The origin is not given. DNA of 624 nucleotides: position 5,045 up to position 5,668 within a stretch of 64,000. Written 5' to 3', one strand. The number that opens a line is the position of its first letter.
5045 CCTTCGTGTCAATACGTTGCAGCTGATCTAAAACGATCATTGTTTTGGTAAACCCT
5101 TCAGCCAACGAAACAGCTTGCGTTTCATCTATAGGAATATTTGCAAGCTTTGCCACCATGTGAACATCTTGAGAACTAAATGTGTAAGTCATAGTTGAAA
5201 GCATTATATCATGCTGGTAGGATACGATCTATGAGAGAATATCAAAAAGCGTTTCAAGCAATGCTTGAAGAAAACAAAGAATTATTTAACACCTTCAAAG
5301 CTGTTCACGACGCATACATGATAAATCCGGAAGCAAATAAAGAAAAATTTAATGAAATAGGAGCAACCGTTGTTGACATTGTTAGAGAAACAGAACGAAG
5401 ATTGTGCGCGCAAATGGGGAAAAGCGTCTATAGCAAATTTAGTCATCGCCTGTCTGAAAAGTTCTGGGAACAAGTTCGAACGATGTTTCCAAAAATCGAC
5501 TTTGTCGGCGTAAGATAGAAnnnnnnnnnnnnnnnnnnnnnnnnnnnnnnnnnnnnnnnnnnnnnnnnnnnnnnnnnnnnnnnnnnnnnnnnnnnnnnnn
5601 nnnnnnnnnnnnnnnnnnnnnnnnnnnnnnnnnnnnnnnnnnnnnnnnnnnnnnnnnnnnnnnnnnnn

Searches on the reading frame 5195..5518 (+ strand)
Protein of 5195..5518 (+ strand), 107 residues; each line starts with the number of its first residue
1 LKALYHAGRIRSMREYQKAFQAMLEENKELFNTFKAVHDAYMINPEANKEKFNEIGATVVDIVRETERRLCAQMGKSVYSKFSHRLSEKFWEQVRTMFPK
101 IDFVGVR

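Call 3: search_protein_families(library=pfam, proteins=[window:5195-5518:+], max_evalue=0.1)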
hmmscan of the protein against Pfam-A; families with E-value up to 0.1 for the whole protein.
window:5195-5518:+ (107 aa): 2 families
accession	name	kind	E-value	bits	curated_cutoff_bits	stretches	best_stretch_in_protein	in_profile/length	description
PF16507.11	HEAT_PSME4_mid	-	0.037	13.2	25.2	1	44-96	257-309/524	Proteasome activator complex subunit 4, mid HEAT repeats region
PF14581.11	SseB_C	-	0.051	14.1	22.5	1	13-78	9-71/106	SseB protein C-terminal domain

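Call 4: search_protein_families(library=ncbifam, proteins=[window:5195-5518:+], max_evalue=0.1)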
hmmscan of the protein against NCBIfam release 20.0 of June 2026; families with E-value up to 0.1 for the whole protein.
window:5195-5518:+ (107 aa): 1 family
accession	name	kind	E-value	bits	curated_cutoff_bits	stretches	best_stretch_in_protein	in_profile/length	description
NF047706.1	LIC12611_phage_tail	subfamily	0.083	11.6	480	1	14-90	14-100/628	LIC12611 family phage tail protein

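Call 56: search_protein_families(library=phrogs, proteins=[window:5231-5518:+], max_evalue=0.1)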
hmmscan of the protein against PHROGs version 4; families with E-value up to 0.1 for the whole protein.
window:5231-5518:+ (95 aa): 1 family
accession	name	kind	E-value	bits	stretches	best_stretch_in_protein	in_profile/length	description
phrog_9677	-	unknown function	0.0065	16.6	1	18-84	95-162/376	-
